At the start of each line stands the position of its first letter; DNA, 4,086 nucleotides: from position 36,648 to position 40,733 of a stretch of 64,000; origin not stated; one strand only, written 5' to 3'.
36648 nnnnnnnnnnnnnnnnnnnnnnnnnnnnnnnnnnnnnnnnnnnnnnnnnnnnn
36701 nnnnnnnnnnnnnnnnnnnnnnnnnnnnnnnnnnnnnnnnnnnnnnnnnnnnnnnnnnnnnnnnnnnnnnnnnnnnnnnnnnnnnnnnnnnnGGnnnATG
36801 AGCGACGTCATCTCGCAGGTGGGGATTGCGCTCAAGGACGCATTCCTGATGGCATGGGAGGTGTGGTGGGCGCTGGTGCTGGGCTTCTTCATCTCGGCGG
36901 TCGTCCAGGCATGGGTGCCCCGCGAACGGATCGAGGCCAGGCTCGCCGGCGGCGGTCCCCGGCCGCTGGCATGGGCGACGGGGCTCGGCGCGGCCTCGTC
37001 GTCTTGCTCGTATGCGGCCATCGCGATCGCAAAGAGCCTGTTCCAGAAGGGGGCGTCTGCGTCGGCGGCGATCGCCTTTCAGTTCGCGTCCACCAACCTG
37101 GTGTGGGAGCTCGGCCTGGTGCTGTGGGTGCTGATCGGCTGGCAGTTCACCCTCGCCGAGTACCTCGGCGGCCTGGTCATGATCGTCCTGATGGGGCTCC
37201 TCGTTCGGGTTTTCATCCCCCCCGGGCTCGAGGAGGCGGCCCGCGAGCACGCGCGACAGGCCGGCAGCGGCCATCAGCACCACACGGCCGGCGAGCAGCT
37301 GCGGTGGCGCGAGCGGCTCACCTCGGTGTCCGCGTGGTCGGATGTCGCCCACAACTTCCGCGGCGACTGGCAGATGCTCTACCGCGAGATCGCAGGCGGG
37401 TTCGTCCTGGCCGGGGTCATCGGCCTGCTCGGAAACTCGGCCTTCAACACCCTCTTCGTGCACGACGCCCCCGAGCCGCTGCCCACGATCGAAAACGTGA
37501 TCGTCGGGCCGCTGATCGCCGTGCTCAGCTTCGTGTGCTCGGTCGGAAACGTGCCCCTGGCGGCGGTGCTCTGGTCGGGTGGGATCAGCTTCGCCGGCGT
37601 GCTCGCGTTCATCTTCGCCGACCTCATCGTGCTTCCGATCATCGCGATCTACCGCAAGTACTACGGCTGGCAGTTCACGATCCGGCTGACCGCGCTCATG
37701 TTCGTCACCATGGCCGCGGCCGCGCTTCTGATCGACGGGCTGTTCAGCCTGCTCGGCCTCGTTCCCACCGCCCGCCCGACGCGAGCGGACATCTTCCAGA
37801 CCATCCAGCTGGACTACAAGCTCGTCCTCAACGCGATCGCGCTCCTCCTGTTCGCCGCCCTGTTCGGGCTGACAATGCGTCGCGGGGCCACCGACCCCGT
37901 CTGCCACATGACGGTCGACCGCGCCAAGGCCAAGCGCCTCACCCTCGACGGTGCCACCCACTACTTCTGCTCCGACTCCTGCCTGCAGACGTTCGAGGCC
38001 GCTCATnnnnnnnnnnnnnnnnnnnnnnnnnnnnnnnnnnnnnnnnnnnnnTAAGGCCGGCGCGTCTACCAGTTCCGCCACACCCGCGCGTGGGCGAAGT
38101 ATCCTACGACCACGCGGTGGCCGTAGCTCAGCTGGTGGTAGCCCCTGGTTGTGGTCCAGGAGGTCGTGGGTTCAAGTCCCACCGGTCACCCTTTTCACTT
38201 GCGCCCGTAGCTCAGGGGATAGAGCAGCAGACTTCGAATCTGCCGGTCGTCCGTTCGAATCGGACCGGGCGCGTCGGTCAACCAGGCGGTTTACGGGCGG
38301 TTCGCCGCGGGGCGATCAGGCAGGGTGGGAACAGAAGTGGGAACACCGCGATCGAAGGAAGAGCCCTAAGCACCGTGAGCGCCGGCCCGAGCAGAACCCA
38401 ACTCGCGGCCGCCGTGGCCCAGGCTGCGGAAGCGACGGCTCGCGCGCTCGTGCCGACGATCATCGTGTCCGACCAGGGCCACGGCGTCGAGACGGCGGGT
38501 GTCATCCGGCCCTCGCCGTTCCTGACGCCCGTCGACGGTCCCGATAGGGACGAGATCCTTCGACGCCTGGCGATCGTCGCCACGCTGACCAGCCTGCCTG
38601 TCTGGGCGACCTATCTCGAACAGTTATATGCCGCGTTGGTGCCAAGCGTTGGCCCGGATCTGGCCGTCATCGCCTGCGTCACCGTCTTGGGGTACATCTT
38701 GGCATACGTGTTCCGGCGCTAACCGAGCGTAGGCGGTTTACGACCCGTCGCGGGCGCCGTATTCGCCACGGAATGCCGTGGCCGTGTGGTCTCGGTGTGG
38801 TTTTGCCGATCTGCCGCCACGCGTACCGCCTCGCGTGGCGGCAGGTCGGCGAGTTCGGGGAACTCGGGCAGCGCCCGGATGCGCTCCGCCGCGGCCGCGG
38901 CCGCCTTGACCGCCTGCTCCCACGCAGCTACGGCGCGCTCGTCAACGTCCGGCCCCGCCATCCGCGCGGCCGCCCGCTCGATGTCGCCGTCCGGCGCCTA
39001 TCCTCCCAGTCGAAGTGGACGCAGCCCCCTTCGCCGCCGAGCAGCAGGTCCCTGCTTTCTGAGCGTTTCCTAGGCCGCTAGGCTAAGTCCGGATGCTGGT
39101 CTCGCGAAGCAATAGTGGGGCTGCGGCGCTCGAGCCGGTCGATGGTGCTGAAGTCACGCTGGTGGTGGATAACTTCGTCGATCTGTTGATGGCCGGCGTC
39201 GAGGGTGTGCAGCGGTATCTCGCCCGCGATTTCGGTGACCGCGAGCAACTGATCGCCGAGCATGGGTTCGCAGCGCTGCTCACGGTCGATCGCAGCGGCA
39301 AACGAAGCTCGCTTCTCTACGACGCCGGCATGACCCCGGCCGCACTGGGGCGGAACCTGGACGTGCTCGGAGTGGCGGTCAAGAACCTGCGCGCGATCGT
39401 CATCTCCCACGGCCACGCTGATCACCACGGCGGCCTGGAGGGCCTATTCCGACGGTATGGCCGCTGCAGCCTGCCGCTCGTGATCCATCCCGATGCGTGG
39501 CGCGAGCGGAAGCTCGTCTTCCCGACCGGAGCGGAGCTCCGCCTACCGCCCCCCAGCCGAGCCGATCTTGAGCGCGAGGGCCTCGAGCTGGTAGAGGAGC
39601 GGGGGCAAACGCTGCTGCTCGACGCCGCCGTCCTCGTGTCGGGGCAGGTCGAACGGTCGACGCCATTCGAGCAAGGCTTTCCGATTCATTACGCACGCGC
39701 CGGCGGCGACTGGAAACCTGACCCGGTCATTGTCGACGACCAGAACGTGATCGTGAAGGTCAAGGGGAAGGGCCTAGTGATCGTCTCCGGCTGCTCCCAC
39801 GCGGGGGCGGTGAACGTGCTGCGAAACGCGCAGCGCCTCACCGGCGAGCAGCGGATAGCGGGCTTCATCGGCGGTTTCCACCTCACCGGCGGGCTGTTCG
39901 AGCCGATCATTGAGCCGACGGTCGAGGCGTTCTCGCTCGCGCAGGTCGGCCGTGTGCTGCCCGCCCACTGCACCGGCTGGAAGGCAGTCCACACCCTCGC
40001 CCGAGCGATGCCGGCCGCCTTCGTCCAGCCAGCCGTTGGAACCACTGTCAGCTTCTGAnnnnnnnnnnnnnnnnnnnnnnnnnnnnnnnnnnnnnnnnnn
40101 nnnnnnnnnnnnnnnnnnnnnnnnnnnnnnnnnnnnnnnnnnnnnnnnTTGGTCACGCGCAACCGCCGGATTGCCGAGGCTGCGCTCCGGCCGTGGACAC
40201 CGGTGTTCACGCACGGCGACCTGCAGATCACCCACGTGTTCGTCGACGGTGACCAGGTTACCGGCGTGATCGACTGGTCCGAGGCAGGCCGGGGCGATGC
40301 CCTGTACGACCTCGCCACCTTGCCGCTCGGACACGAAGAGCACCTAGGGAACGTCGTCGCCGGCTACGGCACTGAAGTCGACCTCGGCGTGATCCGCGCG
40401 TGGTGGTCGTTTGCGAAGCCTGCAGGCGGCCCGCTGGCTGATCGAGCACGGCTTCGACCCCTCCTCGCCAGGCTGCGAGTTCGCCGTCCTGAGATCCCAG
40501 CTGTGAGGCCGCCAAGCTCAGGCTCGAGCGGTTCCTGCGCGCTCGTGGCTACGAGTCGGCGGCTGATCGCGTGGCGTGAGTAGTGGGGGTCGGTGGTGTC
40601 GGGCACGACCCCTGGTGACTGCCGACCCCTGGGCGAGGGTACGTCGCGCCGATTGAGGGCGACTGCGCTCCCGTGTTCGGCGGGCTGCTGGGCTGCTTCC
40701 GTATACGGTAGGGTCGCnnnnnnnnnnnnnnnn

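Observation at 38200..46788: Decayed integrative element inserted in tRNA-Arg(TCG), bounded by a perfect 47-nt direct repeat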

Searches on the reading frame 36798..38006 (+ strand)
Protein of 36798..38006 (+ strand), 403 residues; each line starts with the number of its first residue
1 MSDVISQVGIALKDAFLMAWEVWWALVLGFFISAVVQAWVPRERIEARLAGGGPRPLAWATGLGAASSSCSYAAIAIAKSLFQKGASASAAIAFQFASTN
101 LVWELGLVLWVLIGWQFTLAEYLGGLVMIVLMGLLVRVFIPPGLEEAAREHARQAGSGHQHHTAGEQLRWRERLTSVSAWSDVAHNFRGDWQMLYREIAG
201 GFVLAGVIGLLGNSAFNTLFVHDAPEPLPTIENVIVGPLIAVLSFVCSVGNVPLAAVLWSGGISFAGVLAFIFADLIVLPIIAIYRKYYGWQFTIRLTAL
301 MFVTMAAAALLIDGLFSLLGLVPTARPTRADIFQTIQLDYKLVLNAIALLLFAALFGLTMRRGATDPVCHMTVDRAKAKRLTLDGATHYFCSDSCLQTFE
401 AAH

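Call 13: find_related_loci(query=window:36798-38006:+, collection=genome_contigs, flank=10000)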
Query seq(403 aa) (403 aa) in genome_contigs; peptide patterns used: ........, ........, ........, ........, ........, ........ (x = any residue, [..] = any of these).
599 stretches matched a pattern (row limit reached: there are more); 585 encode a relative of the query (tblastn E <= 1e-3); the best 80 are kept; 80 distinct loci.
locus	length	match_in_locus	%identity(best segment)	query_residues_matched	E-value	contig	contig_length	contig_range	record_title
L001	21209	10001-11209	83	1-403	0e+0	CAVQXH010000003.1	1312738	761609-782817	MAG: uncultured Actinomycetes bacterium isolate MFD10113.bin.3.495 genome assembly, contig: contig_5063, whole genome sh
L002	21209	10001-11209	77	1-403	0e+0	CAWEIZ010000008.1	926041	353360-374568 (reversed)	MAG: uncultured Actinomycetes bacterium isolate MFD06085.bin.1.163 genome assembly, contig: contig_9484, whole genome sh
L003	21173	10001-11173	75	12-401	0e+0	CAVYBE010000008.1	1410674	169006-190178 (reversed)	MAG: uncultured Actinomycetes bacterium isolate MFD02923.bin.1.75 genome assembly, contig: contig_8529, whole genome sho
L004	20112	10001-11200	74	1-400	0e+0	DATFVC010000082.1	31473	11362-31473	MAG TPA_asm: Solirubrobacterales bacterium isolate SMAG_U9454 k141_1178777, whole genome shotgun sequence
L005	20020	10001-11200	75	1-400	0e+0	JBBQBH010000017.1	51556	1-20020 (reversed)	MAG: Solirubrobacterales bacterium isolate Co_metawrap_1381 Cmw_1381_k141_16986320_length_51556_cov_21.9967, whole genom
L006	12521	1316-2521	74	1-401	0e+0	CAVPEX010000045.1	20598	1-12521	MAG: uncultured Solirubrobacterales bacterium isolate MFD10097.bin.1.30 genome assembly, contig: contig_2845, whole geno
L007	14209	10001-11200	75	1-400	0e+0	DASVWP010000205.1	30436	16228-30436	MAG TPA_asm: Solirubrobacterales bacterium isolate SMAG_U2551 k141_1172520, whole genome shotgun sequence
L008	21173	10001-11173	74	12-401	0e+0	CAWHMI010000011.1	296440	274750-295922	MAG: uncultured Actinomycetota bacterium isolate MFD09603.bin.1.339 genome assembly, contig: contig_30563, whole genome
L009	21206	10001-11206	75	1-401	0e+0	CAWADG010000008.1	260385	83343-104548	MAG: uncultured Solirubrobacterales bacterium isolate MFD00822.bin.1.39 genome assembly, contig: contig_70117, whole gen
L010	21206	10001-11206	75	1-401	0e+0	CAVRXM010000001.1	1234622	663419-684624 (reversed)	MAG: uncultured Solirubrobacterales bacterium isolate MFD02199.bin.2.118 genome assembly, contig: contig_2229, whole gen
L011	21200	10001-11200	71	4-402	0e+0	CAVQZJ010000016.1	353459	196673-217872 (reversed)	MAG: uncultured Solirubrobacterales bacterium isolate MFD10064.bin.2.32 genome assembly, contig: contig_27042, whole gen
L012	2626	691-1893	74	1-401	0e+0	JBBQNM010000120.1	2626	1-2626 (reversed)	MAG: Solirubrobacterales bacterium isolate Co_metawrap_280 Cmw_280_k141_17016060_length_2626_cov_42.8632, whole genome s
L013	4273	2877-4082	74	1-401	0e+0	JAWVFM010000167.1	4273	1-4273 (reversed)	MAG: Solirubrobacterales bacterium isolate BP_453 scaffold_529104, whole genome shotgun sequence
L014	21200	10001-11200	75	3-401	0e+0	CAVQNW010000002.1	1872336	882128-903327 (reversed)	MAG: uncultured Actinomycetota bacterium isolate MFD04463.bin.2.157 genome assembly, contig: contig_44791, whole genome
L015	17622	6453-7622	75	12-400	0e+0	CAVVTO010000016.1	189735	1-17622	MAG: uncultured Solirubrobacterales bacterium isolate MFD04434.bin.1.109 genome assembly, contig: contig_57689, whole ge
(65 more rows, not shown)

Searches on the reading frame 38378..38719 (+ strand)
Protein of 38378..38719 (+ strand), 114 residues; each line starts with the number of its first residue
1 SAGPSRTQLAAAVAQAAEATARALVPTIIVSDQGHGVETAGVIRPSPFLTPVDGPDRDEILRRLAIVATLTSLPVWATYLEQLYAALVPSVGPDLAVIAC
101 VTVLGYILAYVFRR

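Call 74: search_protein_families(library=pfam, proteins=[window:38378-38719:+], max_evalue=0.1)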
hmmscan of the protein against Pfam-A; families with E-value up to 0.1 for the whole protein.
seq(114 aa): 0 families

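Call 75: search_protein_families(library=phrogs, proteins=[window:38378-38719:+], max_evalue=0.01)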
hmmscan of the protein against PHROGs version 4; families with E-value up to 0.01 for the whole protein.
seq(114 aa): 0 families

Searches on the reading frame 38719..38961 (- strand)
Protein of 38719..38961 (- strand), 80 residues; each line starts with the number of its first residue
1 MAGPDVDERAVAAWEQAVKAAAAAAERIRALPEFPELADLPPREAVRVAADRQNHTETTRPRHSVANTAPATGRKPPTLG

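Call 7: search_protein_families(library=pfam, proteins=[window:38719-38961:-], max_evalue=0.01)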
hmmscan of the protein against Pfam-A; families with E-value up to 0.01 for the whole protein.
window:38719-38961:- (80 aa): 0 families

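Call 74: search_protein_families(library=pfam, proteins=[window:38719-38961:-], max_evalue=0.1)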
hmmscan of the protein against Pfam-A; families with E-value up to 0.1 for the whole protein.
window:38719-38961:- (80 aa): 0 families

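Call 75: search_protein_families(library=phrogs, proteins=[window:38719-38961:-], max_evalue=0.01)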
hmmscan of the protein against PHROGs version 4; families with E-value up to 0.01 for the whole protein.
window:38719-38961:- (80 aa): 0 families

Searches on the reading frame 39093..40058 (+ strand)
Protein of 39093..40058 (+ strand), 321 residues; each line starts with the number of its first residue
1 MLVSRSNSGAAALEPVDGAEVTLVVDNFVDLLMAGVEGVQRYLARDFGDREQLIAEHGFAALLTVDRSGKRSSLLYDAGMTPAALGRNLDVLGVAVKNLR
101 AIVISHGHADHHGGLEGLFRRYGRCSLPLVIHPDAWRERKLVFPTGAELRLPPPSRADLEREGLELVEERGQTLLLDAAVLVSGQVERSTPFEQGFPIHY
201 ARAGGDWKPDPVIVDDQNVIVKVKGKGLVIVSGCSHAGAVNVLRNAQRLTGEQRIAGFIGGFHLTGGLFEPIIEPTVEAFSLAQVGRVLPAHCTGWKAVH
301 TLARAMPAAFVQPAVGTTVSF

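Call 7: search_protein_families(library=pfam, proteins=[window:39093-40058:+], max_evalue=0.01)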
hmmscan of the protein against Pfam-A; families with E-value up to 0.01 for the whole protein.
window:39093-40058:+ (321 aa): 3 families
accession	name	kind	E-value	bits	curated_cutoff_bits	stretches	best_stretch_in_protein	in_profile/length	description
PF00753.33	Lactamase_B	-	7.3e-10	39.5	22.7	1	69-171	13-119/196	Metallo-beta-lactamase superfamily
PF12706.13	Lactamase_B_2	-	0.00021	21.4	27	1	93-136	25-67/200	Beta-lactamase superfamily domain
PF23023.1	Anti-Pycsar_Apyc1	-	0.00044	20.2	50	1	73-119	31-74/250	Anti-Pycsar protein Apyc1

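Call 10: find_encoding_contigs(protein=window:39093-40058:+, flank=10000, max_places=8)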
Protein window:39093-40058:+ (321 aa): 1 contig read that carries it; 1 place shown.
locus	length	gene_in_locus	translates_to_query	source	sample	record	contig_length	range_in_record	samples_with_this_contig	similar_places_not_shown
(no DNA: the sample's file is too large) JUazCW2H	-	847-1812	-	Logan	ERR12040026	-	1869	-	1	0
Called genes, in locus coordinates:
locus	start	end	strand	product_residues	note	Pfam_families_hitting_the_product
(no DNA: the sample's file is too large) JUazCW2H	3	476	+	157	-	?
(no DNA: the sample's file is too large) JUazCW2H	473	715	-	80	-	-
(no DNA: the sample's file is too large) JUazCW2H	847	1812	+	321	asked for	PF00753:Lactamase_B, PF23023:Anti-Pycsar_Apyc1 (weak)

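Call 75: search_protein_families(library=phrogs, proteins=[window:39093-40058:+], max_evalue=0.01)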
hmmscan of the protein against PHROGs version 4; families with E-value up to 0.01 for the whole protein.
window:39093-40058:+ (321 aa): 1 family
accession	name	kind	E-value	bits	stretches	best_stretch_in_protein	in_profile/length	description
phrog_392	-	other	0.00083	19.9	1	70-121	26-74/348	metal-dependent hydrolase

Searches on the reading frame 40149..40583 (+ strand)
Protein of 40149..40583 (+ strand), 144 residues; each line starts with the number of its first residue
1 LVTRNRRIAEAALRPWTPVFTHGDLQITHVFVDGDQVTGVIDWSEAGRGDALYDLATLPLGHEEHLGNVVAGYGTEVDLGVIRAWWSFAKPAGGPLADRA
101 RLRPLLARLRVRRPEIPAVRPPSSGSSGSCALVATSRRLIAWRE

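Call 7: search_protein_families(library=pfam, proteins=[window:40149-40583:+], max_evalue=0.01)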
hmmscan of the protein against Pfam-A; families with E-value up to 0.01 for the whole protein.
window:40149-40583:+ (144 aa): 2 families
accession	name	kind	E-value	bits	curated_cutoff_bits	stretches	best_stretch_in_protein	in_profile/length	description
PF01636.29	APH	-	6e-13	49.5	23.2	1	11-74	159-226/239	Phosphotransferase enzyme family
PF19974.5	TCAD9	-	3.2e-05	23.7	40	1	7-59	286-338/429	Ternary complex associated domain 9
